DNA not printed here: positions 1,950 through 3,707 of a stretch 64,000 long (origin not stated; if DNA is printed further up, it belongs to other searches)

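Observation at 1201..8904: TetR-controlled beta-oxidation operon extended by a Baeyer-Villiger monooxygenase and an esterase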

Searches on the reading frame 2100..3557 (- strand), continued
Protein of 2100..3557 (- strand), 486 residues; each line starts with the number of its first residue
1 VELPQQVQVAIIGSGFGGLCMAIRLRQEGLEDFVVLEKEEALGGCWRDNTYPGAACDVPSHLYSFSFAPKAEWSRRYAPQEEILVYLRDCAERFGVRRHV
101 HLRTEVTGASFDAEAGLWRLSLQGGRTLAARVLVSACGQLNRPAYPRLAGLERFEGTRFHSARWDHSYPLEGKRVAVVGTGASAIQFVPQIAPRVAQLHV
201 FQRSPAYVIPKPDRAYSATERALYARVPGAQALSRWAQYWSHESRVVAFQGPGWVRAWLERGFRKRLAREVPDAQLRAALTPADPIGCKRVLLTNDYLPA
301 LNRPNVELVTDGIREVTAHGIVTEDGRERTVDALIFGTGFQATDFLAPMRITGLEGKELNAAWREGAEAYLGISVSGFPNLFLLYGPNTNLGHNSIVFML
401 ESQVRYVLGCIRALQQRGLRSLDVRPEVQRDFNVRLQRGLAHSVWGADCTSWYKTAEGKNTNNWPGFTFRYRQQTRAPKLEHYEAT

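Call 34: search_protein_families(library=ncbifam, proteins=[window:2100-3557:-], max_evalue=0.00001)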
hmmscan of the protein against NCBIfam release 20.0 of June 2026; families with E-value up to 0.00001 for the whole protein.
window:2100-3557:- (486 aa): 6 families
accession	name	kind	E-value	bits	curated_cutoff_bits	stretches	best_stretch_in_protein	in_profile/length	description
NF045818.1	Neo-PentlctneDsynPtlE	equivalog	2e-69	234.3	1100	2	5-215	47-269/587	neopentalenolactone/pentalenolactone D synthase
NF040505.1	ArsO_flavin_mono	equivalog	1.4e-28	100.3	425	1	8-208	2-196/346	ArsO family NAD(P)H-dependent flavin-containing monooxygenase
TIGR04046.1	MSMEG_0569_nitr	hypoth_equivalog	8.3e-12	44.8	498.35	1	8-190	2-179/400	MSMEG_0569 family flavin-dependent oxidoreductase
NF058570.1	trimeth_mono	equivalog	2.5e-11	43.3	675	1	76-190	93-212/443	trimethylamine monooxygenase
TIGR01813.1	flavo_cyto_c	subfamily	3.7e-06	25.9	285.45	1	8-44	1-37/444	flavocytochrome c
TIGR04018.1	Bthiol_YpdA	hypoth_equivalog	9.6e-06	24.6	339.9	0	9-202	2-182/316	YpdA family putative bacillithiol disulfide reductase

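Call 40: find_encoding_contigs(protein=P0002, flank=3000, max_places=2)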
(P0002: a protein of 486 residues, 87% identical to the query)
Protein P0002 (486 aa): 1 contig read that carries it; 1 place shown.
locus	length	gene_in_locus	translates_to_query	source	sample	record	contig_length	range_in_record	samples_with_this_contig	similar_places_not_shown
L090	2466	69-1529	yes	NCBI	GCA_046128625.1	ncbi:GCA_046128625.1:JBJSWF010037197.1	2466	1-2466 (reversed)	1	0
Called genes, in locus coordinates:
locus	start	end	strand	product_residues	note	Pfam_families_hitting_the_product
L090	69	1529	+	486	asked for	PF00743:FMO-like, PF00890:FAD_binding_2 (weak), PF07992:Pyr_redox_2, PF13450:NAD_binding_8, PF13454:NAD_binding_9 (faint), PF13738:Pyr_redox_3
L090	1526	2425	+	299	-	PF10340:Say1_Mug180, PF20434:BD-FAE, PF07859:Abhydrolase_3, PF00975:Thioesterase (weak), PF12146:Hydrolase_4 (faint)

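Call 41: find_encoding_contigs(protein=P0001, flank=3000, max_places=2)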
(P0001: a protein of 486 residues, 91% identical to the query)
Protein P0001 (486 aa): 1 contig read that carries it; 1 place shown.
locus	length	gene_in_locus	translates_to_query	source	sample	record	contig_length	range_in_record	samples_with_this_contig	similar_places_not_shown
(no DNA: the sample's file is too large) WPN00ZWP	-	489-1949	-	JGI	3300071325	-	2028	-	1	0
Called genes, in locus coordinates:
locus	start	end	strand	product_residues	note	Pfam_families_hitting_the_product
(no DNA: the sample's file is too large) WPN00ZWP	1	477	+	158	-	?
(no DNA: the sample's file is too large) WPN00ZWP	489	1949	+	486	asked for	PF00743:FMO-like, PF00890:FAD_binding_2 (weak), PF07992:Pyr_redox_2, PF13450:NAD_binding_8, PF13454:NAD_binding_9 (faint), PF13738:Pyr_redox_3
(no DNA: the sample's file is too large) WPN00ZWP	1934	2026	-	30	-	?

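Call 43: find_related_loci(query=window:2100-3557:-, collection=metagenome_contigs, flank=10000)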
Query window:2100-3557:- (486 aa) in metagenome_contigs; peptide patterns used: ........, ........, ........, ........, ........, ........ (x = any residue, [..] = any of these).
493 stretches matched a pattern; 406 encode a relative of the query (tblastn E <= 1e-3); the best 80 are kept; 80 distinct loci.
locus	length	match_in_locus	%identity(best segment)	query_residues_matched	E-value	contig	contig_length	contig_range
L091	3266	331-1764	61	7-484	0e+0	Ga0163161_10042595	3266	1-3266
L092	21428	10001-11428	61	7-484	0e+0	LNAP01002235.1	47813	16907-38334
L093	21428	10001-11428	61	7-484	0e+0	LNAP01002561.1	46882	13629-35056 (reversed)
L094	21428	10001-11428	55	8-483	0e+0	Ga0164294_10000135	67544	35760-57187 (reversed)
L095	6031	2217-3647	55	7-483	0e+0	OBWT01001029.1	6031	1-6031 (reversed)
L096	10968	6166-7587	57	11-484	0e+0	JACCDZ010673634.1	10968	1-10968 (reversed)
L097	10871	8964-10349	58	22-485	0e+0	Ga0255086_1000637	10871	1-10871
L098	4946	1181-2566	58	22-485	0e+0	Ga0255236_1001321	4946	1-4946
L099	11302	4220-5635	56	5-476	1e-177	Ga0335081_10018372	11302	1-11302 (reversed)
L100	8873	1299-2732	57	6-483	2e-176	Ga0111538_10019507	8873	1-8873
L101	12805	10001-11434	57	6-483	2e-176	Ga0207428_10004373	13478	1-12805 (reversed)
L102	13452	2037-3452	56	5-476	8e-176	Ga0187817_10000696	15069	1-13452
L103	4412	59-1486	56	9-484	7e-180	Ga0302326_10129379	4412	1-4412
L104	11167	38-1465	56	8-481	2e-173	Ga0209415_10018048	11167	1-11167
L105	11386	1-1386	53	24-484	3e-173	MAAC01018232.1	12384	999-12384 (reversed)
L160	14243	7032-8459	50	11-486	4e-159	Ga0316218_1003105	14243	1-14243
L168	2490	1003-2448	49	5-486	2e-169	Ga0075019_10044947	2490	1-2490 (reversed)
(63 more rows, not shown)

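Call 47: search_protein_families(library=pfam, proteins=[L160:352-1149:-, L160:1747-2247:-, L160:2277-2744:+, L160:3440-4705:+, L160:4720-6840:+, L160:6990-8468:+, L160:8443-9402:+, L160:9380-11137:+, L160:11143-11808:+, L160:13268-14032:-], max_evalue=0.00001)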
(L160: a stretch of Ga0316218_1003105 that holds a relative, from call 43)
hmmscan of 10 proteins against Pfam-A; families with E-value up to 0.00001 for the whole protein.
L160:352-1149:- (265 aa): 0 families

L160:1747-2247:- (166 aa): 0 families

L160:2277-2744:+ (156 aa): 0 families

L160:3440-4705:+ (422 aa): 2 families
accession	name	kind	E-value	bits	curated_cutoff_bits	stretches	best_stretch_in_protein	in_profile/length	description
PF00108.29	Thiolase_N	-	1.1e-49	169.6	26.4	1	25-248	2-237/260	Thiolase, N-terminal domain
PF02803.24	Thiolase_C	-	2.2e-44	150.5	27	1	300-421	2-123/123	Thiolase, C-terminal domain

L160:4720-6840:+ (707 aa): 4 families
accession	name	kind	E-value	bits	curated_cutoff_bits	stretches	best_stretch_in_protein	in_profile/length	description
PF02737.24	3HCDH_N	-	6.5e-58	196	22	1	312-490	1-179/180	3-hydroxyacyl-CoA dehydrogenase, NAD binding domain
PF00378.25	ECH_1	-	2e-30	106.4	27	1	9-196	4-187/251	Enoyl-CoA hydratase/isomerase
PF16113.10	ECH_2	-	4.9e-23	82.6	27.2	1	22-186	11-175/335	Enoyl-CoA hydratase/isomerase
PF00725.27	3HCDH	-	8.4e-19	68.3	22.1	1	493-589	1-97/97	3-hydroxyacyl-CoA dehydrogenase, C-terminal domain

L160:6990-8468:+ (493 aa): 6 families
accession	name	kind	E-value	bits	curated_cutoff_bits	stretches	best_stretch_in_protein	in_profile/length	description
PF00743.25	FMO-like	-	2.1e-19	69.8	22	1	14-227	5-235/532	Flavin-binding monooxygenase-like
PF13738.12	Pyr_redox_3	-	3.9e-19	69.5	30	1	14-209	1-197/305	Pyridine nucleotide-disulphide oxidoreductase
PF07992.20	Pyr_redox_2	-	4.2e-14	53.1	26.1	1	14-219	4-184/291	Pyridine nucleotide-disulphide oxidoreductase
PF13450.12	NAD_binding_8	-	9.1e-14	51.9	21.9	1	15-81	1-65/68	NAD(P)-binding Rossmann-like domain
PF13434.12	Lys_Orn_oxgnase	-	1.5e-10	41.2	21.3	1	78-201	88-213/339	L-lysine 6-monooxygenase/L-ornithine 5-monooxygenase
PF01266.30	DAO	-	2.4e-06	27.8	27.9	0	13-48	2-37/353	FAD dependent oxidoreductase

L160:8443-9402:+ (320 aa): 3 families
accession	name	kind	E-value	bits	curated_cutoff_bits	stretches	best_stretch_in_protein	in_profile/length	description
PF07859.19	Abhydrolase_3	-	3.1e-50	171.3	25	1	95-294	1-209/210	alpha/beta hydrolase fold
PF20434.5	BD-FAE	-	2.1e-14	54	26.8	1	83-183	3-111/215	BD-FAE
PF10340.15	Say1_Mug180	-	8.9e-12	45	21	1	93-202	123-237/374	Steryl acetyl hydrolase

L160:9380-11137:+ (586 aa): 5 families
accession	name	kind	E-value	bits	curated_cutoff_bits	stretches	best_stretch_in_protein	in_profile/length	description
PF05199.19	GMC_oxred_C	-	5.6e-15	56.6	24.6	1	507-561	84-138/139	GMC oxidoreductase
PF01266.30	DAO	-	2.2e-09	37.8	27.9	0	50-81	1-32/353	FAD dependent oxidoreductase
PF07992.20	Pyr_redox_2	-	1.1e-06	28.7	26.1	1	49-101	1-48/291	Pyridine nucleotide-disulphide oxidoreductase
PF00890.30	FAD_binding_2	-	1.5e-06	28.1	20.4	1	50-81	1-32/414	FAD binding domain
PF00732.25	GMC_oxred_N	-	4e-06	27.2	23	0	232-319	109-197/218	GMC oxidoreductase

L160:11143-11808:+ (222 aa): 1 family
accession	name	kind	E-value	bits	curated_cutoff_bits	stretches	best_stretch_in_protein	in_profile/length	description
PF06314.16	ADC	-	8.2e-12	45.6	29.8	1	19-148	20-145/238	Acetoacetate decarboxylase (ADC)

L160:13268-14032:- (254 aa): 1 family
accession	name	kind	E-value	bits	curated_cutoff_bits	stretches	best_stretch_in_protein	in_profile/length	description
PF01925.25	TauE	-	1.6e-36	126.7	32.6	1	13-249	1-236/237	Sulfite exporter TauE/SafE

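Call 76: predict_structure(alignment_id=A1)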
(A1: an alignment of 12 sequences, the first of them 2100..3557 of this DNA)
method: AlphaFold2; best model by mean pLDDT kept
length: 486 residues; sequences in the alignment: 12
mean_pLDDT: 78.5   pTM: 0.80
mean pLDDT of the five models: 78.5, 74.5, 74.4, 72.6, 70.3
residues with pLDDT >= 90: 183; 70-90: 165; 50-70: 87; < 50: 51
segments of 3 or more residues with pLDDT < 50: 52-64, 246-248, 286-288, 390-392, 444-468
pLDDT, mean of each block of 10 residues (from residue 1): 89 87 94 92 62 44 58 68 83 93 93 96 95 81 72 92 83 88 72 95 76 75 79 69 52 69 87 89 59 81 93 92 95 81 69 92 78 89 70 59 89 94 93 75 47 43 47 79 93
secondary structure, 60 per line:
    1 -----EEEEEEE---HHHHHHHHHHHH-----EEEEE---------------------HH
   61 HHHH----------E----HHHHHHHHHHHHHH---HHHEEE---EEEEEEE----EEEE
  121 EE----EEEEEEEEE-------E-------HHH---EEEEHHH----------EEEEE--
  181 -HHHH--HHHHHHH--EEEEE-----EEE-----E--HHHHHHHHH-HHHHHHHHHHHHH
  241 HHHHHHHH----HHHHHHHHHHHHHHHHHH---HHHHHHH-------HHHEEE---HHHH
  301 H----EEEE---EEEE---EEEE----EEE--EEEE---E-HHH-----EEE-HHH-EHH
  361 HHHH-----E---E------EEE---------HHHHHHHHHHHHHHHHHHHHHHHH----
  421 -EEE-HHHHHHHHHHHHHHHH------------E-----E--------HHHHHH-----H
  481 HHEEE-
elements in order: E6-12 H16-27 E33-37 H59-64 H80-93 E100-102 E106-112 E117-122 E127-135 E157-160 E174-178 H182-185 H188-194 E197-201 E207-209 H218-226 H228-248 H253-270 H274-280 E291-293 H297-301 E306-309 E313-316 E320-323 E328-330 E333-336 E350-352 H359-364 E381-383 H393-416 E422-424 H426-441 H469-474 E483-485

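Call 79: fold_search(model_id=the predicted structure, library=pdb)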
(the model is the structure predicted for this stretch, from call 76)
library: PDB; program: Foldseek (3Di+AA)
matches with E <= 10: 1915; with E <= 0.001: 968
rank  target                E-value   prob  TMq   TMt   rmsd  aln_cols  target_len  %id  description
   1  4rg3                  8.6e-43  1.00  0.72  0.67   5.9       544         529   30  Epsilon-caprolactone-bound crystal structure of cyclohexanone monooxygenase in the Tight conformation (released 2014-10-15)
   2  7v8o_A                7.7e-42  1.00  0.72  0.67   5.7       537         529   30  Crystal structure of cyclohexanone monooxygenase from T. municipale mutant L437T complexed with NADP+ and FAD in space (released 2022-07-06)
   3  5m0z                  4.8e-41  1.00  0.71  0.66   5.6       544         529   29  Cyclohexanone Monooxygenase from T. municipale: reduced enzyme bound to NADP+ (released 2016-12-07)
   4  3gwf                  5.1e-41  1.00  0.70  0.67   6.1       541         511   29  Open crystal structure of cyclohexanone monooxygenase (released 2009-05-05)
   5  2yls                  6.5e-41  1.00  0.74  0.69   5.6       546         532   29  SNAPSHOTS OF ENZYMATIC BAEYER-VILLIGER CATALYSIS: OXYGEN ACTIVATION AND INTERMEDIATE STABILIZATION: REDUCED ENZYME BOUND (released 2011-06-22)
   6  2ym1                  8.2e-41  1.00  0.74  0.68   5.6       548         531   29  SNAPSHOTS OF ENZYMATIC BAEYER-VILLIGER CATALYSIS: OXYGEN ACTIVATION AND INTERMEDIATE STABILIZATION: Arg337Lys MUTANT IN  (released 2011-06-22)
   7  6er9_B                1.2e-40  1.00  0.72  0.67   5.7       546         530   30  Crystal structure of cyclohexanone monooxygenase from Rhodococcus sp. Phi1 bound to NADP+ (released 2018-09-26)
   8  8xg8                  1.4e-40  1.00  0.69  0.66   6.4       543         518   29  Crystal structure of phenylacetone monooxygenase mutant PM2 bound to FAD and NADP (released 2024-12-18)
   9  4ap1                  1.9e-40  1.00  0.70  0.65   6.0       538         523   32  Oxidized steroid monooxygenase bound to NADP (released 2012-05-30)
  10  6er9_A                3.0e-40  1.00  0.71  0.66   6.1       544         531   30  Crystal structure of cyclohexanone monooxygenase from Rhodococcus sp. Phi1 bound to NADP+ (released 2018-09-26)
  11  2ylt                  3.8e-40  1.00  0.74  0.69   5.6       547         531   29  SNAPSHOTS OF ENZYMATIC BAEYER-VILLIGER CATALYSIS: OXYGEN ACTIVATION AND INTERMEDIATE STABILIZATION: COMPLEX WITH NADP an (released 2011-06-22)
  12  2ylw                  5.1e-40  1.00  0.75  0.70   6.1       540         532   30  SNAPSHOTS OF ENZYMATIC BAEYER-VILLIGER CATALYSIS: OXYGEN ACTIVATION AND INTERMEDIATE STABILIZATION: Arg337Lys MUTANT IN  (released 2011-06-22)
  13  8xg7                  5.1e-40  1.00  0.72  0.67   5.9       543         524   29  Crystal structure of phenylacetone monooxygenase mutant PM1 bound to FAD and NADP (released 2024-12-18)
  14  3gwd                  5.8e-40  1.00  0.73  0.67   5.7       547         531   29  Closed crystal structure of cyclohexanone monooxygenase (released 2009-05-05)
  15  8xg9                  7.3e-40  1.00  0.70  0.66   6.0       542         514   29  Crystal structure of phenylacetone monooxygenase mutant PM3 bound to FAD and NADP (released 2024-12-18)
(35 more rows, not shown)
